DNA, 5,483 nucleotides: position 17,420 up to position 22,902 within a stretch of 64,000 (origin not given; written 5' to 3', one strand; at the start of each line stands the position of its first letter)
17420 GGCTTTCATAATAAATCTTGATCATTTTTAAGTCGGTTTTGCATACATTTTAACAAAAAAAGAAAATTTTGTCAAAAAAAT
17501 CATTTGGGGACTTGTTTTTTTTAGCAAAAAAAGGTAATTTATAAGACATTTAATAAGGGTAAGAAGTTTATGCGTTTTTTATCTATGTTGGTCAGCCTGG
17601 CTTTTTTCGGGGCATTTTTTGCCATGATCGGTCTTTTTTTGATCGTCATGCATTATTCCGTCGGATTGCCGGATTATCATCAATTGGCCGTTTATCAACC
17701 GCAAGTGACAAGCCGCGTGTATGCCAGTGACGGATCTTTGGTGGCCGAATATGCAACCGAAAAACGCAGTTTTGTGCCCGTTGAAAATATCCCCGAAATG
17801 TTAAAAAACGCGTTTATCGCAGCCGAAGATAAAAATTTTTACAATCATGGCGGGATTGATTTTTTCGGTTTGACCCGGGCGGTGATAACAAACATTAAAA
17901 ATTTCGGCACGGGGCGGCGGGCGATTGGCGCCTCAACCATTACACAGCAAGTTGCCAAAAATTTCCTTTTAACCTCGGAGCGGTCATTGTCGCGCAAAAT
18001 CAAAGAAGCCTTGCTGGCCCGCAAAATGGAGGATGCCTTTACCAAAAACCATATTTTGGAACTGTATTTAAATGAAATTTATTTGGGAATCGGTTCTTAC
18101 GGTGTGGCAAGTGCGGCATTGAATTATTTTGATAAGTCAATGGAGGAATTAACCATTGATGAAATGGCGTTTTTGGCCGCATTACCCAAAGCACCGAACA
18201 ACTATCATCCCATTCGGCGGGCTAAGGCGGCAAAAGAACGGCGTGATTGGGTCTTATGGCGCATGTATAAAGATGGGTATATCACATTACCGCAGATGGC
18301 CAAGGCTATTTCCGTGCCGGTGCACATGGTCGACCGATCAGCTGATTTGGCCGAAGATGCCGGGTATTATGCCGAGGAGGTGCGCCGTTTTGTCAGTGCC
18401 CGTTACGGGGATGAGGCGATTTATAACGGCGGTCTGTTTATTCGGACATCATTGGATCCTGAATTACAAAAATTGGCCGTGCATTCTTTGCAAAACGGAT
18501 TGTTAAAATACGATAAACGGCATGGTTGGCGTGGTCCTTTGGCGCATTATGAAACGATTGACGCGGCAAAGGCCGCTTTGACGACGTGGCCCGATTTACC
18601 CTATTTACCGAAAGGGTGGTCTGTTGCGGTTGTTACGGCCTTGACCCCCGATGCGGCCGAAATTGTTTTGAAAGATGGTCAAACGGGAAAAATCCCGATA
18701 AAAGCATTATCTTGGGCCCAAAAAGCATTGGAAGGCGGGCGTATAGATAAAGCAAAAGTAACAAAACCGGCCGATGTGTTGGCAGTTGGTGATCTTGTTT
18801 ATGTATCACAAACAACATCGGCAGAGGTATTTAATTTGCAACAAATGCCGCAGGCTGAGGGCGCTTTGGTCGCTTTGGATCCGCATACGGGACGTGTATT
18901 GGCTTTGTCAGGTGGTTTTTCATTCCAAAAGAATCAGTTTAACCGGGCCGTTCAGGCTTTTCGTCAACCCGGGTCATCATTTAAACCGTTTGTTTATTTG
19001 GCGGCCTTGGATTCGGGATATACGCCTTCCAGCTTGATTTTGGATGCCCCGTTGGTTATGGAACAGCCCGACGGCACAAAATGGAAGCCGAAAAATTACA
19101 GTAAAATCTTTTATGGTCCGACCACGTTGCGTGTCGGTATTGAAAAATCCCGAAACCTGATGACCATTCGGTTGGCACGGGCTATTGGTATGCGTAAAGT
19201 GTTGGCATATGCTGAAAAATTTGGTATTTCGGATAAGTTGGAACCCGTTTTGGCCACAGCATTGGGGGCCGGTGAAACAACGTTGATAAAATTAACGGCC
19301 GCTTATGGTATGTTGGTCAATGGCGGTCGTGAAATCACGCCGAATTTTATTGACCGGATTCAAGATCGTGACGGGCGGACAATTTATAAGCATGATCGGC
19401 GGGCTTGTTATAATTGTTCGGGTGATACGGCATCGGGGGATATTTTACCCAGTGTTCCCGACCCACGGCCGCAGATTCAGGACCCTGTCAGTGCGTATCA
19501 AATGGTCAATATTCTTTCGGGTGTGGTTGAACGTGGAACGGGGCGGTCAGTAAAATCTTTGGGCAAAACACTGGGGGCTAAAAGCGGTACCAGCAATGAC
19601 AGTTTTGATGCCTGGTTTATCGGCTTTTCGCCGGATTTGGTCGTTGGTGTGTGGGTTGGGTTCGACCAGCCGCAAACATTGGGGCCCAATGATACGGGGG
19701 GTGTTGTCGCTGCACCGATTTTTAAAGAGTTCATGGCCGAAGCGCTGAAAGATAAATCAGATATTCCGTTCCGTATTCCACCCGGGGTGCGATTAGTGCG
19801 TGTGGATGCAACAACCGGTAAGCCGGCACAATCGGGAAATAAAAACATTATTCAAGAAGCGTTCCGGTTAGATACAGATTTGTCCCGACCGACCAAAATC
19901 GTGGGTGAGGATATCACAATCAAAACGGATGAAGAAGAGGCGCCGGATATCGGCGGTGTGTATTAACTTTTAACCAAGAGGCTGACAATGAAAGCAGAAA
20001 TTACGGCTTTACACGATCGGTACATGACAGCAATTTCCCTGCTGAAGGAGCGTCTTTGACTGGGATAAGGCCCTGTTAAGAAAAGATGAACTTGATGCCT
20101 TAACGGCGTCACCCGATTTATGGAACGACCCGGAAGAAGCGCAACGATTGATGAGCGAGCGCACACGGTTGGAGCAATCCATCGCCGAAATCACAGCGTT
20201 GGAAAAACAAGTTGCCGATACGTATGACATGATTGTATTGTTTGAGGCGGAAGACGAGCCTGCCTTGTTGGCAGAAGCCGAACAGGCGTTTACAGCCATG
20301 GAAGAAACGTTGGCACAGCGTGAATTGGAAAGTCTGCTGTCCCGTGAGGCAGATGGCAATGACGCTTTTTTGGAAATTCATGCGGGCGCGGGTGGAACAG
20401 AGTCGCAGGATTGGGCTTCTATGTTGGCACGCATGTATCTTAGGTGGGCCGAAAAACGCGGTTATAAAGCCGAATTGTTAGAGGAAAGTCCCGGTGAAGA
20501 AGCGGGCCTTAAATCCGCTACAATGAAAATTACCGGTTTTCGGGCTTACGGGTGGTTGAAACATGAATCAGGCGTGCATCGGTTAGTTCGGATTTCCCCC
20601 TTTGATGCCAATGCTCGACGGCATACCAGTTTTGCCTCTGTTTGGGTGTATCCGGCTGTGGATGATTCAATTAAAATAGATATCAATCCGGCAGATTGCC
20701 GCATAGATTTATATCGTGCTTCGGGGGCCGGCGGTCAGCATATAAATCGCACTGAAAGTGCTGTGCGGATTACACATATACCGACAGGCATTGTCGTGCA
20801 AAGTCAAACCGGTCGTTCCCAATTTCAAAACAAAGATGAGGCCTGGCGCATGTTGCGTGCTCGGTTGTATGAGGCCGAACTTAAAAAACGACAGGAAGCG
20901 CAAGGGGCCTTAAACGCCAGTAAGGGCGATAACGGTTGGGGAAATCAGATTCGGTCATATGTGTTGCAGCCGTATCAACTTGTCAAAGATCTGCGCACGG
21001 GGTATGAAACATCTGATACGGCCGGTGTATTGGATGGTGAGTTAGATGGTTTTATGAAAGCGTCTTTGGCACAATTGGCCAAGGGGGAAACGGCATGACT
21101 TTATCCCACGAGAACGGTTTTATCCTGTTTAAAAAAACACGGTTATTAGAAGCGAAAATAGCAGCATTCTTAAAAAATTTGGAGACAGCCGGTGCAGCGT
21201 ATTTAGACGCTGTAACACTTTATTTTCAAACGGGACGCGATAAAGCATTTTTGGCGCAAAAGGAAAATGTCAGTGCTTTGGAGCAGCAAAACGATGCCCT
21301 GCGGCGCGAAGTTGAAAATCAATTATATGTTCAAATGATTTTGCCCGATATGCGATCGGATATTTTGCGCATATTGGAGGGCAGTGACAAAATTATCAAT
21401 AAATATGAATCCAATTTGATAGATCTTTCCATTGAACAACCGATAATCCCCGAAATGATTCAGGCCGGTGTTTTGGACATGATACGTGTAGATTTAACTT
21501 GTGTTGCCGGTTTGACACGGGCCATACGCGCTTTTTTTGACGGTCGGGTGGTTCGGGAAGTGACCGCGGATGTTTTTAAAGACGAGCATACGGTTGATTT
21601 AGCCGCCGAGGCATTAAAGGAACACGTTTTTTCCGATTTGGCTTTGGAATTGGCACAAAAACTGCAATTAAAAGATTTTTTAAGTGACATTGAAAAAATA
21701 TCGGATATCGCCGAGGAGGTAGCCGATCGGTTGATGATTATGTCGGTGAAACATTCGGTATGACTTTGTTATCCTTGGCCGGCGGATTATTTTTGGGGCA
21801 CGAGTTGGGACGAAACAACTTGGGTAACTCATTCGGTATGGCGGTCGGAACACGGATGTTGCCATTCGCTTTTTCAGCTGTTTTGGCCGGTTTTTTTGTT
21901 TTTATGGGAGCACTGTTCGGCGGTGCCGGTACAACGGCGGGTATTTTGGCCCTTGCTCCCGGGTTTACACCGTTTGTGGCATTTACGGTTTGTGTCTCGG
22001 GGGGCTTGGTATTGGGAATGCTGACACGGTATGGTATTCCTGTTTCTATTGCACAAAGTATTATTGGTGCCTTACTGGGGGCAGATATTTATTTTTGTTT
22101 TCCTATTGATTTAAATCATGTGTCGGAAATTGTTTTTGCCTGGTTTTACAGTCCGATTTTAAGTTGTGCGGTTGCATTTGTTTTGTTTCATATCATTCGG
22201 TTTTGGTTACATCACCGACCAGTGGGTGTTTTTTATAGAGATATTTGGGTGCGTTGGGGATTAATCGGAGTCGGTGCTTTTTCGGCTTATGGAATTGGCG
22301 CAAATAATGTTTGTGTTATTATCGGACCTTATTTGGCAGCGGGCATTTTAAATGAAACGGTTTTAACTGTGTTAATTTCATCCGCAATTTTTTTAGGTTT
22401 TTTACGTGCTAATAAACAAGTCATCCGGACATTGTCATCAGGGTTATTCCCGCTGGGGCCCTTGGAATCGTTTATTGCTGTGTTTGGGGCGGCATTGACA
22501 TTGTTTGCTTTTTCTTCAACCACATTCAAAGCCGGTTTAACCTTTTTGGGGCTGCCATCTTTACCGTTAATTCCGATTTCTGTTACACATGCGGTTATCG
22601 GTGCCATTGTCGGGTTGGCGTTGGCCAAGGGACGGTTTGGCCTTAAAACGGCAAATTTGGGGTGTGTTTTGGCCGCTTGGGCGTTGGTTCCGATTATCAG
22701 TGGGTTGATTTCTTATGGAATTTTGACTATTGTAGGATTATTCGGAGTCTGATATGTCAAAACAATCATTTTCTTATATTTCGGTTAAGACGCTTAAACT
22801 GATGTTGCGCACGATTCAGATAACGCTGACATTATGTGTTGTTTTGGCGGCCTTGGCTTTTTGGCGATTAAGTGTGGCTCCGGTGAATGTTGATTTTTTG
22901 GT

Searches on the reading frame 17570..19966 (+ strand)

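Call 55: search_protein_families(library=pfam, proteins=[window:17570-19966:+], max_evalue=0.00001)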
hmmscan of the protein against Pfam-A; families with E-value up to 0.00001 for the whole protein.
window:17570-19966:+ (798 aa): 3 families
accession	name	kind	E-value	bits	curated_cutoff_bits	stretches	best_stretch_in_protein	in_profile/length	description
PF00912.28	Transgly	-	6.4e-63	211.8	27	1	55-232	2-177/178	Transglycosylase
PF00905.27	Transpeptidase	-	1.9e-31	109.9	22.1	1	431-722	1-298/299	Penicillin binding protein transpeptidase domain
PF17092.11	PCB_OB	-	2.2e-21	77.2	27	1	320-429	1-111/111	Penicillin-binding protein OB-like domain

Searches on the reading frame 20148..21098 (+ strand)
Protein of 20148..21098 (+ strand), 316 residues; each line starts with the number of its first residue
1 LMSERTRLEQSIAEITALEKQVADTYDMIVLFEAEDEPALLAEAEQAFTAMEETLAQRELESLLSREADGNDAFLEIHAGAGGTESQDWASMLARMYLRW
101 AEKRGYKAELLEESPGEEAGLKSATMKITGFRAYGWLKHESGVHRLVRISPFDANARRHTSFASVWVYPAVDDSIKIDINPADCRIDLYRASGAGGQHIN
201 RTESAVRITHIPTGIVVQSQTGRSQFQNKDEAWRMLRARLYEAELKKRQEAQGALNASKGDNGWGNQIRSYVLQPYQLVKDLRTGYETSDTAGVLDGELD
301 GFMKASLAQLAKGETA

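Call 55: search_protein_families(library=pfam, proteins=[window:20148-21098:+], max_evalue=0.00001)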
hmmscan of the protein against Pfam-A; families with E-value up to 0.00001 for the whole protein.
window:20148-21098:+ (316 aa): 2 families
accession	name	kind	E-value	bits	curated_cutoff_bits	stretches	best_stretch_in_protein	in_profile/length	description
PF03462.23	PCRF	-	3.5e-51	174.2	24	1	2-165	28-194/194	PCRF domain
PF00472.26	RF-1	-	2e-40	137.8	35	1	174-283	2-116/116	RF-1 domain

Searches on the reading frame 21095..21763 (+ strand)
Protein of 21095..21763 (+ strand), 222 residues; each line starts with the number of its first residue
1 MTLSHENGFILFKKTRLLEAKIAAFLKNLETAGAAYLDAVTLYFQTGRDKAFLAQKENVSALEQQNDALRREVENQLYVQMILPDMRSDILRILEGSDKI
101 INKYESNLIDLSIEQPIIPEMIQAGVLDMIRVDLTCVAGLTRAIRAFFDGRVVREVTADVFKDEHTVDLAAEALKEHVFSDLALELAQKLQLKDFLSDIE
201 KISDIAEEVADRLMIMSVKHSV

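Call 55: search_protein_families(library=pfam, proteins=[window:21095-21763:+], max_evalue=0.00001)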
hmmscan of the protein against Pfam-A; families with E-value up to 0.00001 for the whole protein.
window:21095-21763:+ (222 aa): 1 family
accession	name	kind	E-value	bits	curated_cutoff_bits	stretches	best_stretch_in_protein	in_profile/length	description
PF01865.21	PhoU_div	-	3.1e-18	66.3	24.4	1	51-218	41-213/214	Protein of unknown function DUF47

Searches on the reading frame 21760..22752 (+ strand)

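Call 55: search_protein_families(library=pfam, proteins=[window:21760-22752:+], max_evalue=0.00001)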
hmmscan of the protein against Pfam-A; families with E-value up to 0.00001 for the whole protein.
window:21760-22752:+ (330 aa): 1 family
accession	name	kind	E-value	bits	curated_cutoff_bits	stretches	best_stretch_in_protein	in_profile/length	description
PF01384.25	PHO4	-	1.7e-39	136.2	33.7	3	17-151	2-145/350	Phosphate transporter family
